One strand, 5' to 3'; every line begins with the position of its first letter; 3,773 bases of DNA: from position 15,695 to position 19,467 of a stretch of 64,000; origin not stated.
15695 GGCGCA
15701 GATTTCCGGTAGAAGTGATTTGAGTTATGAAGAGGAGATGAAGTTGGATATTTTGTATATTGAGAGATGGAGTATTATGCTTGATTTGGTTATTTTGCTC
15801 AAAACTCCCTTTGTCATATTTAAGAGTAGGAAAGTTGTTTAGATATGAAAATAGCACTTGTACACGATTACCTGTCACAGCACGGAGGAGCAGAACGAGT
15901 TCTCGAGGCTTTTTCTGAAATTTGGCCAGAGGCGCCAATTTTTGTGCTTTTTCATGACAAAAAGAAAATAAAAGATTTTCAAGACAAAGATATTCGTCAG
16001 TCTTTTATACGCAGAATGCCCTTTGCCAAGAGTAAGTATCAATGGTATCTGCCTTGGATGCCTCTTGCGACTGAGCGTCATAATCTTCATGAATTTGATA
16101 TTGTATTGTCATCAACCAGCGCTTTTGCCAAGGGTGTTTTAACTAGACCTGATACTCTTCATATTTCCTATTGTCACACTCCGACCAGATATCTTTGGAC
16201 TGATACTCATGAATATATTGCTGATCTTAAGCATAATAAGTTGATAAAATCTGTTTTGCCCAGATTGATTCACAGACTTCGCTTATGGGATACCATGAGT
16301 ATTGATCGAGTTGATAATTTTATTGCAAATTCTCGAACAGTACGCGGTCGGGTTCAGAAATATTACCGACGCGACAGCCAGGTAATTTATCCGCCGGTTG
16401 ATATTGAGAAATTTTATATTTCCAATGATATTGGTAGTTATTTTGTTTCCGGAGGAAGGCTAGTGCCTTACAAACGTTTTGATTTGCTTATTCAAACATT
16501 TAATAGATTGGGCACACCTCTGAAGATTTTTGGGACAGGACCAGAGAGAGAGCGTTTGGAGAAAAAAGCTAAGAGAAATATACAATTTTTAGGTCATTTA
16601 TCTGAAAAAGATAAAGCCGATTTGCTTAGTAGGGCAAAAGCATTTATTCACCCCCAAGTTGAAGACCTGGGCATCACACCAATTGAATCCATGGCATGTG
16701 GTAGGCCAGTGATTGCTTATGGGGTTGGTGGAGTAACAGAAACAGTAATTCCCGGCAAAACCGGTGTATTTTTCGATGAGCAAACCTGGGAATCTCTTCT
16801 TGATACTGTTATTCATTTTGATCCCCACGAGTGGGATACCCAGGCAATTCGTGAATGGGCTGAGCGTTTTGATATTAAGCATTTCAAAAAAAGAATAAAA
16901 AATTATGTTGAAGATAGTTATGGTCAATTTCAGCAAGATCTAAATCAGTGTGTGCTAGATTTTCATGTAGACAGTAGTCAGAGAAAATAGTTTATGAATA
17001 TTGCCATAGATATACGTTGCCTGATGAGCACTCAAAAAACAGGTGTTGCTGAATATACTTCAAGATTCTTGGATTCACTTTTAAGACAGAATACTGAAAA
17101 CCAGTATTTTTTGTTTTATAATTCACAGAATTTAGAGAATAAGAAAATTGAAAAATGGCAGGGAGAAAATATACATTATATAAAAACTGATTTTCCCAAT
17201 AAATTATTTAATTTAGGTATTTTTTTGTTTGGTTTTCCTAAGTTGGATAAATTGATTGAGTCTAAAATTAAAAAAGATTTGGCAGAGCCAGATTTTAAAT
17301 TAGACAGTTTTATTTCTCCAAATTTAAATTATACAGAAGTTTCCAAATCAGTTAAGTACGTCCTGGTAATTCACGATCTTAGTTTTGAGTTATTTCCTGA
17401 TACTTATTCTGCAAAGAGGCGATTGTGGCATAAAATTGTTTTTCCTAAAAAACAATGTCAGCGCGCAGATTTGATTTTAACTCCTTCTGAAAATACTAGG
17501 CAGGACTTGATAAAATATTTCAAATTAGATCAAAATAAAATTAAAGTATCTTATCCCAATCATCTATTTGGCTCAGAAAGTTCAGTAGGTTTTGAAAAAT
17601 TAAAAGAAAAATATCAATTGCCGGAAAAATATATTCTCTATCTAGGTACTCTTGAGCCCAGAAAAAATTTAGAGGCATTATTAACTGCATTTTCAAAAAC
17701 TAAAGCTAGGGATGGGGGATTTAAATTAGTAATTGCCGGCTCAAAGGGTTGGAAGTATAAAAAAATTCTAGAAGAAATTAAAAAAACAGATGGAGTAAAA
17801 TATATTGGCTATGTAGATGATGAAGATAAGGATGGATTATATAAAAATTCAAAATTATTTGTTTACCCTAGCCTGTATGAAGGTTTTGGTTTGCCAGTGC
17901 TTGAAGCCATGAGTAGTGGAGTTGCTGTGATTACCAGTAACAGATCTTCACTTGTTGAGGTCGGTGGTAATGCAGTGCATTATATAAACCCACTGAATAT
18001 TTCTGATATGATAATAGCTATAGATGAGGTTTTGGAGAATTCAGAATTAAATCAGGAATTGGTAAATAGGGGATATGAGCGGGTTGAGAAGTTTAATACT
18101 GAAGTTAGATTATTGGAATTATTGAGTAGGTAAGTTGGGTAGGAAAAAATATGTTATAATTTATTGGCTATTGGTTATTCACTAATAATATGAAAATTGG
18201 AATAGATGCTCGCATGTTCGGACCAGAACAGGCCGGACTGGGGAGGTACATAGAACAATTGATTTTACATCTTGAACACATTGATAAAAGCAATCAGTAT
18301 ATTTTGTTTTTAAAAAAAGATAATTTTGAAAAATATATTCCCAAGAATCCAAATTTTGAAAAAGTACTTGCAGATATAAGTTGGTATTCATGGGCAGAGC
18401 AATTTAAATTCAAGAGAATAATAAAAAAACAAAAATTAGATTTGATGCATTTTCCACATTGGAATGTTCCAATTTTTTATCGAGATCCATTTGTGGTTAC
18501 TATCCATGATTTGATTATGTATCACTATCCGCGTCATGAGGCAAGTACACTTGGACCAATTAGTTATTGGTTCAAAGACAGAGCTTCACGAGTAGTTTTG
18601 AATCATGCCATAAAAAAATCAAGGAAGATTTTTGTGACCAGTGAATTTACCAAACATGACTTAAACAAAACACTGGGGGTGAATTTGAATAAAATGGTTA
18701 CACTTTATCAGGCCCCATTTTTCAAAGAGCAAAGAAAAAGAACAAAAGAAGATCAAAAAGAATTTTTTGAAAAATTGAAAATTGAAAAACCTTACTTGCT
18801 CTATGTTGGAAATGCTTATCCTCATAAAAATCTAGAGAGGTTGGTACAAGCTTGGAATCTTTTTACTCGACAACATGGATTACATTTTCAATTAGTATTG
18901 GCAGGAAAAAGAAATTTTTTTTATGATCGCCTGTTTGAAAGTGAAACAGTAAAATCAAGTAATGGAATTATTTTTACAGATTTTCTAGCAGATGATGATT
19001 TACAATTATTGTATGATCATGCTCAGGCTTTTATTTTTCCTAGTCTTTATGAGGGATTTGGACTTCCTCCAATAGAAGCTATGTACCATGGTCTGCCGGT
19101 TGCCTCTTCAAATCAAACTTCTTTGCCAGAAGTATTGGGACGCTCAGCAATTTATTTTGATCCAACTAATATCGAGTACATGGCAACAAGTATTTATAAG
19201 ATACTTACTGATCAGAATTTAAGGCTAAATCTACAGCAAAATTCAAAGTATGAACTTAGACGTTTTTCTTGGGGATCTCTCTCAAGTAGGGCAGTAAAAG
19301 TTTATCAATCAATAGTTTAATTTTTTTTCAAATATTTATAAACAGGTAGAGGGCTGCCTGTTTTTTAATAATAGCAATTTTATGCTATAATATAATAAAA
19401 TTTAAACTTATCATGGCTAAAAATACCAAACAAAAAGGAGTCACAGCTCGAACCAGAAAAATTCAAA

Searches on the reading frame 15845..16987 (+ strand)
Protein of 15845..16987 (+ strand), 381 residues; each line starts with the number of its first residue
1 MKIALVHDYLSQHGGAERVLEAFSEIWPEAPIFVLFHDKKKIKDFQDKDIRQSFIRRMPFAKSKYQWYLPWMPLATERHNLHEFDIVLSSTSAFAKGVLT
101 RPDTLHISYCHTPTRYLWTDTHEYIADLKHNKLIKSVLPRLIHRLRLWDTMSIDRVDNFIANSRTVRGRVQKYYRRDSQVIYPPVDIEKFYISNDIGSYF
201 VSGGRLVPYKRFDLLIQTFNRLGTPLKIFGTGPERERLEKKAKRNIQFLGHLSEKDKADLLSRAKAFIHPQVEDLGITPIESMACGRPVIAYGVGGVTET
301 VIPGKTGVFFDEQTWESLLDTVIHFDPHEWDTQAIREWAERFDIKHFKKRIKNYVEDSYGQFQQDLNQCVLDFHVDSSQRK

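Call 40: search_protein_families(library=pfam, proteins=[window:15845-16987:+], max_evalue=0.001)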
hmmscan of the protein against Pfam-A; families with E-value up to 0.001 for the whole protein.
window:15845-16987:+ (381 aa): 4 families
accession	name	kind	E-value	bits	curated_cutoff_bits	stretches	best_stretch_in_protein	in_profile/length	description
PF00534.26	Glycos_transf_1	-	3.5e-27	95.4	26.4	1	199-323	17-153/172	Glycosyl transferases group 1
PF13692.12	Glyco_trans_1_4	-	1.8e-21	77.3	27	1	201-323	5-137/142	Glycosyl transferases group 1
PF13439.12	Glyco_transf_4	-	1.3e-10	42.1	28.5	1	14-189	2-170/170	Glycosyltransferase Family 4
PF13524.12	Glyco_trans_1_2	-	7e-07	29.7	25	1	215-350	5-138/144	Glycosyl transferase-like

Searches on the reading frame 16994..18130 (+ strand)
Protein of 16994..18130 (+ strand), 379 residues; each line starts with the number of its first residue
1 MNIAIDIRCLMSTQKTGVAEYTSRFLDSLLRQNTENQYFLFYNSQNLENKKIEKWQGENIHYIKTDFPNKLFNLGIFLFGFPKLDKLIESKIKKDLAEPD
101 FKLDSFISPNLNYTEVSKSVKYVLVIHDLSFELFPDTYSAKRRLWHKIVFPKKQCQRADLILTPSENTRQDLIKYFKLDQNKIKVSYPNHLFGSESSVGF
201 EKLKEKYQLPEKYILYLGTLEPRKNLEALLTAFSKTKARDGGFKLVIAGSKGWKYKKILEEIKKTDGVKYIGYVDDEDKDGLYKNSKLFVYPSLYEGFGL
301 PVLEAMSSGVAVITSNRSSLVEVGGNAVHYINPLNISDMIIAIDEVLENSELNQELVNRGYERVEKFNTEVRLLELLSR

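Call 40: search_protein_families(library=pfam, proteins=[window:16994-18130:+], max_evalue=0.001)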
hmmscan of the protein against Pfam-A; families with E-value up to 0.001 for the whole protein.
window:16994-18130:+ (379 aa): 5 families
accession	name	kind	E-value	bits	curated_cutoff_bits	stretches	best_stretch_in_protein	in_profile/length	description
PF00534.26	Glycos_transf_1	-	1.4e-35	122.8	26.4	1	202-363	4-172/172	Glycosyl transferases group 1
PF13692.12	Glyco_trans_1_4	-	1e-25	91.1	27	1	212-349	2-142/142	Glycosyl transferases group 1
PF20706.3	GT4-conflict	-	6.4e-09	35.7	26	1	211-322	197-318/385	Family 4 Glycosyltransferase in conflict systems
PF13524.12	Glyco_trans_1_2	-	3e-08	34.2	25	1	237-369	12-134/144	Glycosyl transferase-like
PF13439.12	Glyco_transf_4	-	4e-07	30.7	28.5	1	18-187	4-163/170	Glycosyltransferase Family 4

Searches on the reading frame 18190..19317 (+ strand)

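Call 40: search_protein_families(library=pfam, proteins=[window:18190-19317:+], max_evalue=0.001)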
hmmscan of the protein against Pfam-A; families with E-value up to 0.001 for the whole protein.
window:18190-19317:+ (376 aa): 4 families
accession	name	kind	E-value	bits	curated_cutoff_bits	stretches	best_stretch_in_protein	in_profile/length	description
PF00534.26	Glycos_transf_1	-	1.3e-30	106.6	26.4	1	189-353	2-170/172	Glycosyl transferases group 1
PF13692.12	Glyco_trans_1_4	-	1.5e-24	87.3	27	1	201-341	2-142/142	Glycosyl transferases group 1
PF13439.12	Glyco_transf_4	-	7.1e-10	39.6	28.5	1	56-173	46-163/170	Glycosyltransferase Family 4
PF20706.3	GT4-conflict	-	9.5e-08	31.9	26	1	191-319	193-323/385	Family 4 Glycosyltransferase in conflict systems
